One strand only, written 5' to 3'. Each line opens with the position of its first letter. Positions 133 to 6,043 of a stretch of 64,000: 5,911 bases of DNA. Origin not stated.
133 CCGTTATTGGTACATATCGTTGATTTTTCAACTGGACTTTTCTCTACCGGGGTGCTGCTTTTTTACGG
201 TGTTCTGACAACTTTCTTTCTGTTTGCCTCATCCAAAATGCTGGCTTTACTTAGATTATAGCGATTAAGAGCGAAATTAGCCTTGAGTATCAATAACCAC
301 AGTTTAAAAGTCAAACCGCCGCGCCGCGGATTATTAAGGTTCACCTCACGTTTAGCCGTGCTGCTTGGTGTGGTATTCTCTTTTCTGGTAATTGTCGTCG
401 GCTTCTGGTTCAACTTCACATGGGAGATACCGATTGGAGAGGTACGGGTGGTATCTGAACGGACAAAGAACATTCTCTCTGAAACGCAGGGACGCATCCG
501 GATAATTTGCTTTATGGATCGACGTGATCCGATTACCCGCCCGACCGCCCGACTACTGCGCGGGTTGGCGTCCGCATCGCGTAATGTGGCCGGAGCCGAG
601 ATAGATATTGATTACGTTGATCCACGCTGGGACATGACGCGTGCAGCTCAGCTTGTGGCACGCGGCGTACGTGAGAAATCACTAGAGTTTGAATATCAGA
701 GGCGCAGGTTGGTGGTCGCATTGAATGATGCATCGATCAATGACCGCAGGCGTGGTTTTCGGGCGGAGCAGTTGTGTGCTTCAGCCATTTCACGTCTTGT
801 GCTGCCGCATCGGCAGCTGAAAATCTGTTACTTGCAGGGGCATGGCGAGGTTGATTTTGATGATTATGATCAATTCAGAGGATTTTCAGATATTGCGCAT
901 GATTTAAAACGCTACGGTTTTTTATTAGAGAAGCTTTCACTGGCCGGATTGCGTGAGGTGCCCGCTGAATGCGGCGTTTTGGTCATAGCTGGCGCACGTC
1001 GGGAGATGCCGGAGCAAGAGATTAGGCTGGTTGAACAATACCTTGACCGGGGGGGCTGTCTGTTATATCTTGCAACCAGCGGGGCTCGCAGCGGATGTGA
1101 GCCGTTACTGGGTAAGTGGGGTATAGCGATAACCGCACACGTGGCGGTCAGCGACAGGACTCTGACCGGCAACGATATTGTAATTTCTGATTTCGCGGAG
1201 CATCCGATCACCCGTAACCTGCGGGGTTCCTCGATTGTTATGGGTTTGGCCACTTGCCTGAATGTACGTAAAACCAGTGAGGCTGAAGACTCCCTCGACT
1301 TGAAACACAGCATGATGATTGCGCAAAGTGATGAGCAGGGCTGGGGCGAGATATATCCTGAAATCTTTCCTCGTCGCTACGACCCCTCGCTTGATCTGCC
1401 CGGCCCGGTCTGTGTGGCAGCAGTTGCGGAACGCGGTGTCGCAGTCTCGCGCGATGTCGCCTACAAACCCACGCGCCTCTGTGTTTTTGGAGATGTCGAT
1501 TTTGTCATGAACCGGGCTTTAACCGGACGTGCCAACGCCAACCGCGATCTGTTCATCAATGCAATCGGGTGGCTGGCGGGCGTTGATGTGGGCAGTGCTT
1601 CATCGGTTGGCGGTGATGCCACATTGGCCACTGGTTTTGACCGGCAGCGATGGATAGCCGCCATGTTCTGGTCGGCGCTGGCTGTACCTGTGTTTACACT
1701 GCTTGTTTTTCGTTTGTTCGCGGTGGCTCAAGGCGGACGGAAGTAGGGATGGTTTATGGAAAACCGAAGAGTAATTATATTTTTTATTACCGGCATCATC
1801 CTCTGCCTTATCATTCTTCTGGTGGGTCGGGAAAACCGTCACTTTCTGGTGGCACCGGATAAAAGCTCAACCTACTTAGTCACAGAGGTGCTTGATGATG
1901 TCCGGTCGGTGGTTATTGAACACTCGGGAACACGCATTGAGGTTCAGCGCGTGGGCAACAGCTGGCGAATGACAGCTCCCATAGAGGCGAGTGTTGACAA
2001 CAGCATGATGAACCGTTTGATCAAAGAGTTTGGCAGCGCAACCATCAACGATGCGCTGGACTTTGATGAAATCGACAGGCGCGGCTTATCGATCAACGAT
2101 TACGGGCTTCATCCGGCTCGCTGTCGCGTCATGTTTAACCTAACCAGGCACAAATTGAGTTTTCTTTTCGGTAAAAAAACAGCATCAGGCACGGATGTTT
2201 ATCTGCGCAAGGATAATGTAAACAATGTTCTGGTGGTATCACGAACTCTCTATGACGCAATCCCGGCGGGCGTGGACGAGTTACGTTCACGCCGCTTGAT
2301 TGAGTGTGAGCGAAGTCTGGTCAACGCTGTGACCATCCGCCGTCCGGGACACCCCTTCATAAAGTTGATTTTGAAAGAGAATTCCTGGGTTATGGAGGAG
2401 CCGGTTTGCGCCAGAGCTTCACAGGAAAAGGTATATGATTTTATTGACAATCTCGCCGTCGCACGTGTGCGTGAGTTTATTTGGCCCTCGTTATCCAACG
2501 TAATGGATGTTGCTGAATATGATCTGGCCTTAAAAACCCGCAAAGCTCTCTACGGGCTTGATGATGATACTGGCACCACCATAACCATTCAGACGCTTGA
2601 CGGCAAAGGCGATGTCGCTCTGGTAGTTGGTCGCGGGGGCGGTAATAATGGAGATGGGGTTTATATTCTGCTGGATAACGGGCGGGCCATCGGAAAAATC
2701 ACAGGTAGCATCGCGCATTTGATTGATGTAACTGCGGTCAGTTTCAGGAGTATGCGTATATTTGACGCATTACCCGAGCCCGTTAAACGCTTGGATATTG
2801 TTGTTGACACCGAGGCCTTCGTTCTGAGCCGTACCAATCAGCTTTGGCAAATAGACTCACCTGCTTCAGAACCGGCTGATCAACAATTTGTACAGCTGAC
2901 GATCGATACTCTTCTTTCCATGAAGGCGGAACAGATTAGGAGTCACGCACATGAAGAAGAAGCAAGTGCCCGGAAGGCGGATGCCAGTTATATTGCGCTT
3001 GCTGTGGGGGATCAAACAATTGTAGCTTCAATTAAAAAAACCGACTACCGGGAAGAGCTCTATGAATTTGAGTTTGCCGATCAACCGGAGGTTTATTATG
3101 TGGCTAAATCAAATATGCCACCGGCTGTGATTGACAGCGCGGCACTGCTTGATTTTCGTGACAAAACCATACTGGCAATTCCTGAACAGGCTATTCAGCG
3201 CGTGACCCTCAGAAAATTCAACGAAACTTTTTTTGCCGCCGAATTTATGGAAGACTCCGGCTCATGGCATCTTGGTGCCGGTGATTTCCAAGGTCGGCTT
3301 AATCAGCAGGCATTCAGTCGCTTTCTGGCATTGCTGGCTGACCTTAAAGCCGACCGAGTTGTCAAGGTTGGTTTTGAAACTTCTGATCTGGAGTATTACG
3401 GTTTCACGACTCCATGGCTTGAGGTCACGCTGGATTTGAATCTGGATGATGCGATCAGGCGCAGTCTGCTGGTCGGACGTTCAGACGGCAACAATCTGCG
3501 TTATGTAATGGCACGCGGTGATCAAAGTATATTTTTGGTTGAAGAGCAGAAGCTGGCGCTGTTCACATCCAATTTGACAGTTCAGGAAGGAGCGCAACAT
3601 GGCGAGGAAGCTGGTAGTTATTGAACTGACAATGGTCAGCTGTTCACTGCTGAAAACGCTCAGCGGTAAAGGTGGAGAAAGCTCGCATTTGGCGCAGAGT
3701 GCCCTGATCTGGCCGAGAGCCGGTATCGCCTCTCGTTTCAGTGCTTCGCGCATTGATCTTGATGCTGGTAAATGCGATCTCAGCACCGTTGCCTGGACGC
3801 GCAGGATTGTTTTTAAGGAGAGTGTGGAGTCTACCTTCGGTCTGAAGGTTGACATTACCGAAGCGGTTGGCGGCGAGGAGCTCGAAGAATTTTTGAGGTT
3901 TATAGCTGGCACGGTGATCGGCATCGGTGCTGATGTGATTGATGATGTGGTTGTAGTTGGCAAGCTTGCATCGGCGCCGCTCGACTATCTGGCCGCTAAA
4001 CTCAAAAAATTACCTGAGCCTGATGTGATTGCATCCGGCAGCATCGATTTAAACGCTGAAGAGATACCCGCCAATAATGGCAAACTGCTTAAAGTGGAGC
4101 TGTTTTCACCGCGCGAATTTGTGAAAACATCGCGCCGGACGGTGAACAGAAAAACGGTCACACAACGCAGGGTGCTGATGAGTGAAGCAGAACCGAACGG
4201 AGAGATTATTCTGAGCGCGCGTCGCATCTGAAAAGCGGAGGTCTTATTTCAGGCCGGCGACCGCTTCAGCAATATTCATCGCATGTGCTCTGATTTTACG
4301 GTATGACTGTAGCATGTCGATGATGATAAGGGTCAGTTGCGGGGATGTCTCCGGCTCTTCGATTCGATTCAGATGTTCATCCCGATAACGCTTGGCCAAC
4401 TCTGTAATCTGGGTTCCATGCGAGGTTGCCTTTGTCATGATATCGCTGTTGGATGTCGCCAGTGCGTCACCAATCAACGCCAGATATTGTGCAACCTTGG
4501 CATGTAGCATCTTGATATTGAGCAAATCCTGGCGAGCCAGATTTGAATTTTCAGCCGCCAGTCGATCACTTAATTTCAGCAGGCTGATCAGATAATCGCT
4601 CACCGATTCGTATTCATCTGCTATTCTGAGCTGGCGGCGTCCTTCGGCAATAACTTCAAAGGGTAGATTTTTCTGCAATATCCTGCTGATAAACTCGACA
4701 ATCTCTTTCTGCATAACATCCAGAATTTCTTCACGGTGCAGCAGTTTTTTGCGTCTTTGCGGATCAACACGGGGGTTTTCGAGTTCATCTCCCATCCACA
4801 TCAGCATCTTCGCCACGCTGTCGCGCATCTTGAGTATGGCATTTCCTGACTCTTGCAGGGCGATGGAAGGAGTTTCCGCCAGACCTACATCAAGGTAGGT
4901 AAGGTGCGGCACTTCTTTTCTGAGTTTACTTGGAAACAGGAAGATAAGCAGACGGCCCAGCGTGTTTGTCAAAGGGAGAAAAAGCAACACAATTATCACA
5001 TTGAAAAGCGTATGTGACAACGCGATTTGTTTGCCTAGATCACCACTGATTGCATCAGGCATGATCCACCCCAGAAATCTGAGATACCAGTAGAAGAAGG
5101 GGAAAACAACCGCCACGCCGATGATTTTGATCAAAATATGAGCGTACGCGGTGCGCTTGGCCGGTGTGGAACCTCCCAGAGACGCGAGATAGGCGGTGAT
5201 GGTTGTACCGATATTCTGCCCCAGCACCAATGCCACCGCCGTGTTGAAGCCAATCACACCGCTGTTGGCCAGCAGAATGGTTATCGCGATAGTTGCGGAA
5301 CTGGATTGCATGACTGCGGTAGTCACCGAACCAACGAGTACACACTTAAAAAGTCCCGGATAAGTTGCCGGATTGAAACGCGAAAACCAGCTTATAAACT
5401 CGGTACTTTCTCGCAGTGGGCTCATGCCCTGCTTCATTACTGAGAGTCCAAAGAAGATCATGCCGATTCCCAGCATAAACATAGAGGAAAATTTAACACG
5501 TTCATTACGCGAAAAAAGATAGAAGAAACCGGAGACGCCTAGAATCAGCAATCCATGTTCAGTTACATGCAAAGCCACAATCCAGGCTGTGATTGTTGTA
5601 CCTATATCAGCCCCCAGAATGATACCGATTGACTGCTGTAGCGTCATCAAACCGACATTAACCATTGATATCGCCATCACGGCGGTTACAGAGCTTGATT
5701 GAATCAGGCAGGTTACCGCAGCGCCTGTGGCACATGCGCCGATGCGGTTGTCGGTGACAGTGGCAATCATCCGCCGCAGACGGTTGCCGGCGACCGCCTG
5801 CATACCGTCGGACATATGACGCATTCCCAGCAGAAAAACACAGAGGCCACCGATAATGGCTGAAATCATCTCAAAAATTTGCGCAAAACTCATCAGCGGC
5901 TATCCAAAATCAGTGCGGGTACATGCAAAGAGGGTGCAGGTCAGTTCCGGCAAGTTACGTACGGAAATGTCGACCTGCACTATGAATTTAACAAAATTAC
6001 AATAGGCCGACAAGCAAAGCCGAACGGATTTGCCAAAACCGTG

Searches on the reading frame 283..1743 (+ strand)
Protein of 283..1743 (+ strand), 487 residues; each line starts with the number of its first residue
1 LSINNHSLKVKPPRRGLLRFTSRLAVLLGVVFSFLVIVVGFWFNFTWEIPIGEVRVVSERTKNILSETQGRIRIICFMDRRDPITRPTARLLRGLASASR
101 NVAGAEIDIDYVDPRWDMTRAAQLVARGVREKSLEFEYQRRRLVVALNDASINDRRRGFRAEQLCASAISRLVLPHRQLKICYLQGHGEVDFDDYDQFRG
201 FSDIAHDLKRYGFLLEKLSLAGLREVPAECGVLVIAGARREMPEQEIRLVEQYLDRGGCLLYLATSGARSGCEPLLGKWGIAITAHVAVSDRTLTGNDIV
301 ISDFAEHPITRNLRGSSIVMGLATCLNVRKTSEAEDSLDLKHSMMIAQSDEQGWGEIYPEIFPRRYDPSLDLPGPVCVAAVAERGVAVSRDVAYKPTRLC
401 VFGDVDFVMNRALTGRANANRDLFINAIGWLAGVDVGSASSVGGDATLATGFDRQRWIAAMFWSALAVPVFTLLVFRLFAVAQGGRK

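Call 93: search_protein_families(library=pfam, proteins=[window:283-1743:+], max_evalue=0.00001)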
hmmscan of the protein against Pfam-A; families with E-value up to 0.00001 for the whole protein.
window:283-1743:+ (487 aa): 1 family
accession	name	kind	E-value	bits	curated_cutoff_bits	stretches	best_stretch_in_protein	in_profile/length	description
PF09822.16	ABC_transp_aux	-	4.6e-17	62.6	34.7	1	180-427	3-288/288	ABC-type uncharacterized transport system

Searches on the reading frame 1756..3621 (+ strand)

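Call 93: search_protein_families(library=pfam, proteins=[window:1756-3621:+], max_evalue=0.00001)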
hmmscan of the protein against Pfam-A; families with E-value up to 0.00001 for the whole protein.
window:1756-3621:+ (622 aa): 1 family
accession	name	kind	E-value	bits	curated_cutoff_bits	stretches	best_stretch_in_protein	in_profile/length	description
PF14238.11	DUF4340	-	2.6e-40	139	25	4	70-246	1-169/183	Domain of unknown function (DUF4340)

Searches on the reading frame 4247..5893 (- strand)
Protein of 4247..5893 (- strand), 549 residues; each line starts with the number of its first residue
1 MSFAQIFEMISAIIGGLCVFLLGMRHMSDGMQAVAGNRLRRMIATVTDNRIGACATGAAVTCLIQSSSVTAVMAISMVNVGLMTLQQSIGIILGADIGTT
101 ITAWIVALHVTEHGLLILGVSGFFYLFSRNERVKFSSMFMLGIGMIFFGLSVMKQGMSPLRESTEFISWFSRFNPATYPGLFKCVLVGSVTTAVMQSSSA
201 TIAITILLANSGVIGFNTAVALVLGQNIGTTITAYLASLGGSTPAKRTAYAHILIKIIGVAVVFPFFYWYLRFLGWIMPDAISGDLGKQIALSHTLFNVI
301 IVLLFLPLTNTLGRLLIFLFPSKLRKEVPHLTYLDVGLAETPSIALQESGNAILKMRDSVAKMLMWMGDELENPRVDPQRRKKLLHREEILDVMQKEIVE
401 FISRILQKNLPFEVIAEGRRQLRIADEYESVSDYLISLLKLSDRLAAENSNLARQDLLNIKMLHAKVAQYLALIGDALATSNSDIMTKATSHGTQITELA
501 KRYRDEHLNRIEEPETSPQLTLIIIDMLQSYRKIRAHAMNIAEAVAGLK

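Call 93: search_protein_families(library=pfam, proteins=[window:4247-5893:-], max_evalue=0.00001)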
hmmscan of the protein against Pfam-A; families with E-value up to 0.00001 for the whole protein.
window:4247-5893:- (549 aa): 2 families
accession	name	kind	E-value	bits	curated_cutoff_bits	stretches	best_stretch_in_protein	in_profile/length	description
PF02690.20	Na_Pi_cotrans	-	1.2e-57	194.2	29.1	2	20-154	2-136/137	Na+/Pi-cotransporter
PF01895.24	PhoU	-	2.5e-06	28.2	23.5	0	463-545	4-89/89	PhoU domain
